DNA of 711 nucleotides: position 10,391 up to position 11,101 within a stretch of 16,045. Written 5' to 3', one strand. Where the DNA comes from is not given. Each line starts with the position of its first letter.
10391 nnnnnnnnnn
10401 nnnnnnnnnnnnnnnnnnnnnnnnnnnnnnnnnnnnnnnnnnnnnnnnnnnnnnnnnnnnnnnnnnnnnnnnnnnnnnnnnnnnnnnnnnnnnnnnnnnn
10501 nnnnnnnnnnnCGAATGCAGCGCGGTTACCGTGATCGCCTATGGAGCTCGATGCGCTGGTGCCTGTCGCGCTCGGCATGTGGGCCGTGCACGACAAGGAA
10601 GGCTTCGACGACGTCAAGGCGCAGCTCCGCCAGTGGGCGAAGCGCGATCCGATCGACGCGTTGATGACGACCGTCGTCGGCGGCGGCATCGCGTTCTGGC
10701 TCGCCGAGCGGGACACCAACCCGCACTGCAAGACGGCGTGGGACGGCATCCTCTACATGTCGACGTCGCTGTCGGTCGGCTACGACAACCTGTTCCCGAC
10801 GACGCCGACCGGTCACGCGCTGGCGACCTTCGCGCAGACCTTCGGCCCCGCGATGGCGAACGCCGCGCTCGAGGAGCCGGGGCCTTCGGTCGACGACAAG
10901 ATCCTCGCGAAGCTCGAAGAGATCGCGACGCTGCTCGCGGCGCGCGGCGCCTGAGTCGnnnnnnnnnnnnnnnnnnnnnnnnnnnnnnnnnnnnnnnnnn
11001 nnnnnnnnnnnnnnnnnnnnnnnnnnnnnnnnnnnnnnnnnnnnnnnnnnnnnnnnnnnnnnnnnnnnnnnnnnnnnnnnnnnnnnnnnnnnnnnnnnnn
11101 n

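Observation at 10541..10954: Mini K+-channel-like protein with a GYD (not GYG) filter, convergent with the DUF4157 giant gene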

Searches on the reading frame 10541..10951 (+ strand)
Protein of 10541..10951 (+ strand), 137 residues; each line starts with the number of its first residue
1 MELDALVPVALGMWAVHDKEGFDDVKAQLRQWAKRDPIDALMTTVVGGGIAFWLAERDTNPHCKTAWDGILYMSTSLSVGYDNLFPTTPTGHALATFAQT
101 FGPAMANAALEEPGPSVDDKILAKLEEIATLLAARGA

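Call 3: search_protein_families(library=pfam, proteins=[window:10541-10951:+], max_evalue=10)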
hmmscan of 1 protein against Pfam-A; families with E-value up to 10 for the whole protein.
window:10541-10951:+ (137 aa): 1 family
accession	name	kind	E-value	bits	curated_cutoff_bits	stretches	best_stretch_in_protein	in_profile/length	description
PF07885.22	Ion_trans_2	-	0.00058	20.1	22.5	1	41-104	3-64/79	Ion channel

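Call 4: search_protein_families(library=ncbifam, proteins=[window:10541-10951:+], max_evalue=10)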
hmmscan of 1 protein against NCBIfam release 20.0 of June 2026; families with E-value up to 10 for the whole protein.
window:10541-10951:+ (137 aa): 2 families
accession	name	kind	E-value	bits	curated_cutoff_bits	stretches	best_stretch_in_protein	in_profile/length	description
NF040645.1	K_channel_Meth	equivalog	0.01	15.7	300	1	51-98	142-190/203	hyperpolarization-activated voltage-gated potassium channel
NF045602.2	BstC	equivalog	0.091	12.2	350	1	39-82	61-106/250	sterol transporter outer membrane protein BstC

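Call 5: search_solved_structures(query=window:10541-10951:+, max_evalue=10, show_alignments=3)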
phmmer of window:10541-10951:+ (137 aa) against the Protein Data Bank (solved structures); distinct sequences matched with E-value up to 10: 13.
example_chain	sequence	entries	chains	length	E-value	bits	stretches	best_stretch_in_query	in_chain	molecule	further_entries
1orq_C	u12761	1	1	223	0.0029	21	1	39-97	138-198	potassium channel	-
2a0l_A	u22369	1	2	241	0.0033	20.8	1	39-97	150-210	Voltage-gated potassium channel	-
6uwm_A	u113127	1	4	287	0.0038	20.6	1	39-98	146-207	Voltage-gated potassium channel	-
4h33_A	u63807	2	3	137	0.045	17.1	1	56-105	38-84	Lmo2059 protein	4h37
1oz7_A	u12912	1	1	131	0.43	13.9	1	29-86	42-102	echicetin A-chain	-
2p7t_C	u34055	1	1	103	0.59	13.5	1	43-102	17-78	Voltage-gated potassium channel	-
3f5w_C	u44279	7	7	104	0.88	13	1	31-102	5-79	Voltage-gated potassium channel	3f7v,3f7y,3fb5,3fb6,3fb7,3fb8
7sqw_C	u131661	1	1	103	1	12.8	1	42-102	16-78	KcsA potassium channel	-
9x5j_D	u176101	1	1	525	1.3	12.4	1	50-99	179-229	Potassium voltage-gated channel subfamily KQT member 2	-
9ixz_A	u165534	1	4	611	1.6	12.1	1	50-99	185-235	Isoform 3 of Potassium voltage-gated channel subfamily KQT member 2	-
9ixy_A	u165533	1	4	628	1.7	12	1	50-99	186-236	Isoform 3 of Potassium voltage-gated channel subfamily KQT member 2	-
8j02_A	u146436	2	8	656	1.7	12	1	50-99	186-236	Potassium voltage-gated channel subfamily KQT member 2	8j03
7cr0_A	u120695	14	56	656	1.7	12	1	50-99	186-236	Potassium voltage-gated channel subfamily KQT member 2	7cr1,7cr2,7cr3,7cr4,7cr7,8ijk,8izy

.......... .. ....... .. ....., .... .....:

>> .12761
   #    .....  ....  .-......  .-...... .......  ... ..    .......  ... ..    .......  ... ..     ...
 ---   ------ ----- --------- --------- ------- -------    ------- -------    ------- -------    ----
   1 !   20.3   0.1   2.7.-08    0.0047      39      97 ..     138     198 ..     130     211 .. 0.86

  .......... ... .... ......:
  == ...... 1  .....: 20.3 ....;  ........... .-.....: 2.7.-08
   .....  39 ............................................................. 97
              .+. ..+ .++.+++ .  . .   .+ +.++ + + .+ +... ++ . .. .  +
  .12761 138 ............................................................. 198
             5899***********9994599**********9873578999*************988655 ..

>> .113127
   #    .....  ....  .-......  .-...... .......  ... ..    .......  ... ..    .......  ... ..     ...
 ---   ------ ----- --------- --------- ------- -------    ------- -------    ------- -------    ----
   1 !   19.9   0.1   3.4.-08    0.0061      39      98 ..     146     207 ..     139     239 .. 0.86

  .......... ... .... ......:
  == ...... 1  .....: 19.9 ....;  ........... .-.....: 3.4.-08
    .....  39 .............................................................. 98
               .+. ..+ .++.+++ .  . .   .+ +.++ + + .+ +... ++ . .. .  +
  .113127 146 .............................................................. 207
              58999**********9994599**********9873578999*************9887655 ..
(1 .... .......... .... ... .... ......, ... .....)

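Call 6: find_homologous_proteins(query=window:10541-10951:+, max_evalue=0.001)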
Query window:10541-10951:+ (137 aa): 228 proteins with E <= 0.001 among 272 candidates; the best 120 are listed.
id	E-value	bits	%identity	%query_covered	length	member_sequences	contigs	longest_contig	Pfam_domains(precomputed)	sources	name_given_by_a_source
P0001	1.4e-86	305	100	100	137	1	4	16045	-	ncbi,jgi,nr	ncbi:MAG TPA: hypothetical protein VL463_09350 [Kofleriaceae bacterium]|jgi:hypothetical protein|nr:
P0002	3.2e-69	249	82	96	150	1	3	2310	-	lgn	-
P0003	9.7e-57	209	73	96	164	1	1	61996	-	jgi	jgi:hypothetical protein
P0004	2.8e-56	207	73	96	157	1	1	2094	-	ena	-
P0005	6.1e-56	206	73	96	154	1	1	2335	-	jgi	jgi:hypothetical protein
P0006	6.8e-56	206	70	96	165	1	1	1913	-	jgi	jgi:hypothetical protein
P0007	1.6e-55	205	71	98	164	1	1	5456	-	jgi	jgi:hypothetical protein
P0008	2.3e-54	201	70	99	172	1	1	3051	-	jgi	jgi:hypothetical protein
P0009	6.8e-54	200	69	96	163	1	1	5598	-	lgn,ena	-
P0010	1.4e-53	199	69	90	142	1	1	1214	-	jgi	jgi:hypothetical protein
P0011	7.8e-53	196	67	98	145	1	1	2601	-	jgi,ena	-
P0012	1.6e-52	195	60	93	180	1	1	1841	-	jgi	jgi:voltage-gated potassium channel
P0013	2.0e-52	195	66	99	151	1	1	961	-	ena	-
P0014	1.3e-50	189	68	95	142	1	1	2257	-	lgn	-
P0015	3.2e-50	188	63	95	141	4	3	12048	-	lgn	-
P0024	1.3e-47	179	58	96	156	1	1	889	PF07885.23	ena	-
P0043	1.3e-44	170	57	96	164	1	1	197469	-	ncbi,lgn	-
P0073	4.2e-42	161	57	96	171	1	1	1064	PF07885.23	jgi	jgi:hypothetical protein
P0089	1.6e-41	160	54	96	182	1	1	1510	PF07885.23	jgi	jgi:voltage-gated potassium channel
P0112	6.5e-41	158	55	96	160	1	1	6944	PF07885.23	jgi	jgi:hypothetical protein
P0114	6.9e-41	157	64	81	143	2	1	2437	PF07885.23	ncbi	ncbi:MAG TPA: ion channel, partial [Kofleriaceae bacterium]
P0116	8.1e-41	157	53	96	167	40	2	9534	PF07885.23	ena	-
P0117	8.8e-41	157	56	98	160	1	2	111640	-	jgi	jgi:hypothetical protein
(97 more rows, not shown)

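Call 15: find_encoding_contigs(protein=P0043, flank=8000, max_places=2)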
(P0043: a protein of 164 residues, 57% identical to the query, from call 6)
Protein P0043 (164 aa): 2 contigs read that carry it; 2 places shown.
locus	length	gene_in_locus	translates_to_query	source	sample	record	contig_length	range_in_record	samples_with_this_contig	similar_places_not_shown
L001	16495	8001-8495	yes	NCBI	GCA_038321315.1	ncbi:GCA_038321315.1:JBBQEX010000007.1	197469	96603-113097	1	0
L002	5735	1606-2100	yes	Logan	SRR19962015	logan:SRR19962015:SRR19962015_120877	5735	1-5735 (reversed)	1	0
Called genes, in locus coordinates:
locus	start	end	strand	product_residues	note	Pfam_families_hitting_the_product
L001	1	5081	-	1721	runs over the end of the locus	PF12458:DUF3686, PF05496:RuvB_N (faint), PF25472:DUF7902, PF13401:AAA_22 (faint), PF00004:AAA (weak), PF07728:AAA_5 (weak)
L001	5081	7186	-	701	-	-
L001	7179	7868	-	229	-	-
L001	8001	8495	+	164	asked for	-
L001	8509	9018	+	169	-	-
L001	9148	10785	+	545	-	-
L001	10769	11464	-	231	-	-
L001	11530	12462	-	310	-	PF12974:Phosphonate-bd (weak)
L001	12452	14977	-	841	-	PF00515:TPR_1 (faint), PF13432:TPR_16 (faint), PF07719:TPR_2 (faint), PF13428:TPR_14 (faint), PF13431:TPR_17 (faint), PF14559:TPR_19 (faint), PF13181:TPR_8 (faint), PF13424:TPR_12 (faint)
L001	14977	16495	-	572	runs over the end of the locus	PF00672:HAMP, PF07228:SpoIIE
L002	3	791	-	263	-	?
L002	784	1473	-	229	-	-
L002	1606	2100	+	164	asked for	-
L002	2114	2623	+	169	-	-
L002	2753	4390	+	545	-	-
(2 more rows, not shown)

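Call 16: find_encoding_contigs(protein=P0117, flank=8000, max_places=2)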
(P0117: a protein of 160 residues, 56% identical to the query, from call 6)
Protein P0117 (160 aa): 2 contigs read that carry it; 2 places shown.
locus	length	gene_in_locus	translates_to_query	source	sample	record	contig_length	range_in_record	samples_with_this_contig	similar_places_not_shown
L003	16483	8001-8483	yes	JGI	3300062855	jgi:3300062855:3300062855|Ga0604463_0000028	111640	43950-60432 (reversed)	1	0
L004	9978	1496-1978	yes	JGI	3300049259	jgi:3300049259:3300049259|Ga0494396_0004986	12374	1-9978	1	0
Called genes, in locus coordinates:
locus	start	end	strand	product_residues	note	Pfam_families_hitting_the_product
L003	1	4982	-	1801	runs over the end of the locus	PF12458:DUF3686, PF25472:DUF7902, PF05496:RuvB_N (faint), PF00004:AAA (weak), PF07728:AAA_5 (faint)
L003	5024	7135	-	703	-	-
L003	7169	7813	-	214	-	-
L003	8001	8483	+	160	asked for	-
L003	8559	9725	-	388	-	PF00355:Rieske, PF00848:Ring_hydroxyl_A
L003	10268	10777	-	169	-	PF14339:DUF4394 (faint), PF21959:DUF6923 (faint)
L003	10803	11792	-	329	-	-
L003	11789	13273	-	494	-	-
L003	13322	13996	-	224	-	-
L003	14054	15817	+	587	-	PF03109:ABC1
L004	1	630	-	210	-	?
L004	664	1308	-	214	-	-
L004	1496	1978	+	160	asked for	-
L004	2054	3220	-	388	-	PF00355:Rieske, PF00848:Ring_hydroxyl_A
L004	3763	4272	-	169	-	PF14339:DUF4394 (faint), PF21959:DUF6923 (faint)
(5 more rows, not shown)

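Call 17: find_encoding_contigs(protein=P0003, flank=8000, max_places=2)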
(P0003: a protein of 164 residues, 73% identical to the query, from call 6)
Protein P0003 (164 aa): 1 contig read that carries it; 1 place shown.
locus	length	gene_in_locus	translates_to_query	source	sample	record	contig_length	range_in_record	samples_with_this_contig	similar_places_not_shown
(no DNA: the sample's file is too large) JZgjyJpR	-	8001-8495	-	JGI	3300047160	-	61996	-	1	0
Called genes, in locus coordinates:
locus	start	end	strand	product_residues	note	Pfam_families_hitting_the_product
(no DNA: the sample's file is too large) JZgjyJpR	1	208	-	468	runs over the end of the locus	PF00069:Pkinase, PF01636:APH (faint), PF07714:PK_Tyr_Ser-Thr, PF06271:RDD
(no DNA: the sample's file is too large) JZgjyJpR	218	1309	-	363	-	-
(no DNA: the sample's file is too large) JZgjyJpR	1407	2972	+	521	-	PF19077:Big_13 (weak)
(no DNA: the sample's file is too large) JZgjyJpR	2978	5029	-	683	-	PF01590:GAF (weak), PF13185:GAF_2, PF13492:GAF_3 (faint), PF01590:GAF, PF13185:GAF_2, PF13426:PAS_9 (weak), PF00512:HisKA, PF02518:HATPase_c, +1 more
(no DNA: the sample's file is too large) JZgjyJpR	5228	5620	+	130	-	PF00072:Response_reg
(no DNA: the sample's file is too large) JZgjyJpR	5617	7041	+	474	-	PF00083:Sugar_tr, PF07690:MFS_1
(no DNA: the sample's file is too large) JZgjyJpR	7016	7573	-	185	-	-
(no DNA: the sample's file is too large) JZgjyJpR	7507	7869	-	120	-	-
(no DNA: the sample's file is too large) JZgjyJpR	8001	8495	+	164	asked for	-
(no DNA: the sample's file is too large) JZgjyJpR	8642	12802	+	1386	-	-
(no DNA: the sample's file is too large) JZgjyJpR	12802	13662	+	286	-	-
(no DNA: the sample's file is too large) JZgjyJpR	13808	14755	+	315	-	PF07676:PD40 (weak)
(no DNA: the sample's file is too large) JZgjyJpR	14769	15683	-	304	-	-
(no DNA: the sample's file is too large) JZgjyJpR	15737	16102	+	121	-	-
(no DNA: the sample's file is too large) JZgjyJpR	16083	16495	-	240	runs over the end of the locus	PF07992:Pyr_redox_2 (weak)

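Call 18: find_related_loci(query=A1, collection=genome_contigs, flank=10000)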
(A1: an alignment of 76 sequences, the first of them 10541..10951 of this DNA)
Query A1 (137 aa) in genome_contigs; peptide patterns used: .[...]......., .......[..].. (x = any residue, [..] = any of these).
52 stretches matched a pattern; 41 encode a relative of the query (tblastn E <= 1e-3); 41 distinct loci.
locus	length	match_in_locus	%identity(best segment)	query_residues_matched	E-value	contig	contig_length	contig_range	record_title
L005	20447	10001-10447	58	2-132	3e-53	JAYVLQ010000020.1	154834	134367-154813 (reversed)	MAG: Kofleriaceae bacterium isolate GL54_UP_metabinner_5 GL54_UP_metabinner_5_19, whole genome shotgun sequence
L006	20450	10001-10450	57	2-134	2e-52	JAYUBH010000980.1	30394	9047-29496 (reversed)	MAG: Deltaproteobacteria bacterium isolate GFS_6721 GFS_6721_979, whole genome shotgun sequence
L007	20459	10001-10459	54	2-137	5e-51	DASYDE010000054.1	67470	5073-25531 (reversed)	MAG TPA_asm: Kofleriaceae bacterium isolate SMAG_U4951 k141_1643293, whole genome shotgun sequence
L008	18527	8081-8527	56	2-132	6e-51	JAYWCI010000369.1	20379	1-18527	MAG: Kofleriaceae bacterium isolate GL94_UP_concoct_149 GL94_UP_concoct_149_368, whole genome shotgun sequence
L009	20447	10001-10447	56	2-132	8e-51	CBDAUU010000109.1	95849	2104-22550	MAG: Kofleriaceae bacterium isolate ffba1ace-c5ca-4b13-bc8a-5e7048f45719 genome assembly, contig: contig_109, whole geno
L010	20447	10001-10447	57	2-132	4e-50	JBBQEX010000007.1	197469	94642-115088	MAG: Haliangiales bacterium isolate Co_metawrap_1071 Cmw_1071_k141_16226980_length_197469_cov_12.9998, whole genome shot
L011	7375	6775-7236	55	2-137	7e-50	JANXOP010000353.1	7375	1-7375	MAG: Kofleriaceae bacterium isolate GL140_1_concoct_276 GL140_1_k141_2022053, whole genome shotgun sequence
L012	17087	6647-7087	54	2-132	9e-47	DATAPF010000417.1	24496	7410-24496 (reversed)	MAG TPA_asm: Kofleriaceae bacterium isolate SMAG_U5434 k141_2036752, whole genome shotgun sequence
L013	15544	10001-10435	53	2-135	2e-46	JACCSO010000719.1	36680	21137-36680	MAG: Nannocystis sp. isolate MGR_bin50 SD2897-2912_k127_7375312, whole genome shotgun sequence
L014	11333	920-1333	60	8-134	3e-46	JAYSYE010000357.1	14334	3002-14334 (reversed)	MAG: Deltaproteobacteria bacterium isolate GFS_13369 GFS_13369_356, whole genome shotgun sequence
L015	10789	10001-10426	55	2-132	3e-46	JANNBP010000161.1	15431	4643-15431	MAG: Deltaproteobacteria bacterium isolate OTE_78_metabat_316 OTE_78_k141_4389742, whole genome shotgun sequence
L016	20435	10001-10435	53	2-135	8e-46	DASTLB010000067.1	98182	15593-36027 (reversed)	MAG TPA_asm: Kofleriaceae bacterium isolate SMAG_U2472 k141_642914, whole genome shotgun sequence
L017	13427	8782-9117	64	2-114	2e-45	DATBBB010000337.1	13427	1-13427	MAG TPA_asm: Kofleriaceae bacterium isolate SMAG_U5747 k141_1914765, whole genome shotgun sequence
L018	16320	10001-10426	54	8-133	4e-45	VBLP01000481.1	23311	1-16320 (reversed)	MAG: Deltaproteobacteria bacterium isolate DP_38 14_0903_13_30cm_scaffold_3181986, whole genome shotgun sequence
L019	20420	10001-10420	57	2-132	5e-45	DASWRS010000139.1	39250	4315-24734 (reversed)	MAG TPA_asm: Kofleriaceae bacterium isolate SMAG_U3528 k141_826420, whole genome shotgun sequence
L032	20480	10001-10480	45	1-135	3e-34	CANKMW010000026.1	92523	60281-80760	MAG: Myxococcales bacterium isolate TH-Jun18-119 genome assembly, contig: TH-Jun18-C309, whole genome shotgun sequence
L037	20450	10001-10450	38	1-135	5e-30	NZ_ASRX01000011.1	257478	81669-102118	Chondromyces apiculatus DSM 436 contig11, whole genome shotgun sequence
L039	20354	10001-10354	45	3-116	8e-30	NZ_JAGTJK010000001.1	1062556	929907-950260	Polyangium jinanense strain SDU13 Scaffold1, whole genome shotgun sequence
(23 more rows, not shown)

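Call 19: search_protein_families(library=padloc, proteins=[window:10541-10951:+], max_evalue=0.01)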
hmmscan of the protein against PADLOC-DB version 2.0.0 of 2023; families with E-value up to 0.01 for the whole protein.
window:10541-10951:+ (137 aa): 0 families

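Call 21: predict_structure(alignment_id=A1)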
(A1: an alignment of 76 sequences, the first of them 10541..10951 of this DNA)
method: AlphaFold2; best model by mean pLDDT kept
length: 137 residues; sequences in the alignment: 76
mean_pLDDT: 87.0   pTM: 0.68
mean pLDDT of the five models: 87.0, 86.4, 85.8, 85.0, 84.7
residues with pLDDT >= 90: 70; 70-90: 53; 50-70: 13; < 50: 1
segments of 3 or more residues with pLDDT < 50: none
pLDDT, mean of each block of 10 residues (from residue 1): 66 67 81 87 95 97 97 92 93 94 85 77 96 93
secondary structure, 60 per line:
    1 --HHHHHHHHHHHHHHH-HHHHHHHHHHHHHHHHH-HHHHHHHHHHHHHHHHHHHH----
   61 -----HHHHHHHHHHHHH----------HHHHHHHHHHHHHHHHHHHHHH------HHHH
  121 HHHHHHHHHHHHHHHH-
elements in order: H3-17 H19-35 H37-56 H66-78 H89-110 H117-136

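Call 24: search_protein_families(library=pfam, proteins=[L039:6695-7390:+, L039:7420-9960:+, L039:9965-10519:+, L039:10534-11976:+, L039:5883-6737:+], max_evalue=1)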
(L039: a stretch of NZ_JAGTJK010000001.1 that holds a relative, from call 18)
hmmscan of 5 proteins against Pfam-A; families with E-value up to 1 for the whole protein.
L039:6695-7390:+ (231 aa): 0 families

L039:7420-9960:+ (846 aa): 2 families
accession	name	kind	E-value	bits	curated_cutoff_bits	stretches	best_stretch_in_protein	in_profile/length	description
PF15975.10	Flot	-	2e-20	73.6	27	1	654-773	1-119/124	Flotillin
PF01145.31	Band_7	-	3.8e-14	53.6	23.6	1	162-311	5-145/176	SPFH domain / Band 7 family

L039:9965-10519:+ (184 aa): 1 family
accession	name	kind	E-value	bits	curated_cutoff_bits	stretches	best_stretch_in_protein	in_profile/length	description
PF07885.22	Ion_trans_2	-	6.4e-05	23.2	22.5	1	58-119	6-65/79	Ion channel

L039:10534-11976:+ (480 aa): 15 families
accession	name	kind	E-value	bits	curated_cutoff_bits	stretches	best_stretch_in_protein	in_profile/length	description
PF01266.30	DAO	-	2.8e-12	47.3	27.9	2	25-65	2-43/353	FAD dependent oxidoreductase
PF01494.25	FAD_binding_3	-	7.8e-11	42.2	22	1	25-197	4-165/349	FAD binding domain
PF00890.30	FAD_binding_2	-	1.4e-07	31.5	20.4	2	25-64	2-41/414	FAD binding domain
PF07992.20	Pyr_redox_2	-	2e-06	27.9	26.1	2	25-53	3-31/291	Pyridine nucleotide-disulphide oxidoreductase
PF12831.13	FAD_oxidored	-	4e-06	26.8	27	1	26-190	3-145/416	FAD dependent oxidoreductase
PF13450.12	NAD_binding_8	-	7.1e-06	26.6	21.9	1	27-68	1-42/68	NAD(P)-binding Rossmann-like domain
PF00070.33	Pyr_redox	-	0.00041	21.2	22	1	24-57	1-34/82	Pyridine nucleotide-disulphide oxidoreductase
PF01946.23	Thi4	-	0.00064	19.5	26.2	1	25-64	20-60/235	Thi4 family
PF01593.30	Amino_oxidase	-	0.0038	17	19.8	1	32-59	1-28/443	Flavin containing amine oxidoreductase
PF13454.12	NAD_binding_9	-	0.0056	17.1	21.8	1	27-60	2-39/155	FAD-NAD(P)-binding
PF04820.20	Trp_halogenase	-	0.0069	15.7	21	1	26-76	3-57/458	Tryptophan halogenase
PF03486.20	HI0933_like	-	0.034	14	50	1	24-58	2-36/244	HI0933-like protein Rossmann domain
PF06136.19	SOK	-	0.17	12.6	24.3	0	304-345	7-48/89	SOSEKI protein DIX-like domain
PF21799.2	MurD-like_N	-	0.21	12.3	27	1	24-61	2-40/88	Mur ligase MurD-like, N-terminal domain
PF13241.12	NAD_binding_7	-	0.27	12.3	22.1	0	21-54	6-39/104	Putative NAD(P)-binding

L039:5883-6737:+ (284 aa): 0 families

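Call 26: fold_search(model_id=the predicted structure, library=pdb)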
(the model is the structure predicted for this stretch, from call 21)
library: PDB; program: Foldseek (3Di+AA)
matches with E <= 10: 800; with E <= 0.001: 0
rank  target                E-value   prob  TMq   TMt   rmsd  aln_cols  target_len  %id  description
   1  1f6g_MODEL_1_A        2.3e-03  1.00  0.48  0.42  12.5       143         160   15  POTASSIUM CHANNEL (KCSA) FULL-LENGTH FOLD (released 2001-02-21)
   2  7cr0_A                9.6e-03  1.00  0.44  0.25  12.3       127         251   18  human KCNQ2 in apo state (released 2020-09-16)
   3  9j38_A                1.9e-02  1.00  0.44  0.19  13.4       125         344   17  human KCNQ5-CaM in apo state (released 2025-04-16)
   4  7cr1_A                2.2e-02  1.00  0.44  0.25  12.3       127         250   18  human KCNQ2 in complex with ztz240 (released 2020-09-16)
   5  9l8w_A                3.2e-02  1.00  0.45  0.25  13.3       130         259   18  Human KCNQ2-CaM in complex with QO-58 (released 2026-01-21)
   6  8xo1_A                3.4e-02  1.00  0.45  0.19  13.0       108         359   19  Human KCNQ2-CaM in complex with QO-83 (released 2025-01-01)
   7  9ixy_A                3.5e-02  1.00  0.45  0.19  12.2       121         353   19  Human KCNQ2-CaM-Ebio2 Complex in the Presence of PIP2 (released 2025-03-19)
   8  1k4c_C                3.9e-02  1.00  0.47  0.61   7.3       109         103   19  Potassium Channel KcsA-Fab complex in high concentration of K+ (released 2001-11-14)
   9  7byl_A                3.9e-02  1.00  0.43  0.18  13.9       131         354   18  Cryo-EM structure of human KCNQ4 (released 2020-12-02)
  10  3ifx_A                4.2e-02  1.00  0.48  0.65   9.1       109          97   18  Crystal structure of the Spin-labeled KcsA mutant V48R1 (released 2010-02-09)
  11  1zwi_C                4.2e-02  1.00  0.48  0.61   7.4       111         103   21  Structure of mutant KcsA potassium channel (released 2006-03-07)
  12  8j05_A                4.2e-02  1.00  0.45  0.19  11.9        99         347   20  Human KCNQ2-CaM complex in the presence of PIP2 (released 2023-12-06)
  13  7vnq_A                4.2e-02  1.00  0.44  0.19  12.4       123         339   17  Structure of human KCNQ4-ML213 complex in nanodisc (released 2021-12-01)
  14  3lut_B                4.2e-02  0.99  0.39  0.16  13.2       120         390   18  A Structural Model for the Full-length Shaker Potassium Channel Kv1.2 (released 2010-06-23)
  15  6nfu_C                4.4e-02  1.00  0.47  0.60   7.3       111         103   18  Structure of the KcsA-G77A mutant or the 2,4-ion bound configuration of a K+ channel selectivity filter. (released 2019-08-07)
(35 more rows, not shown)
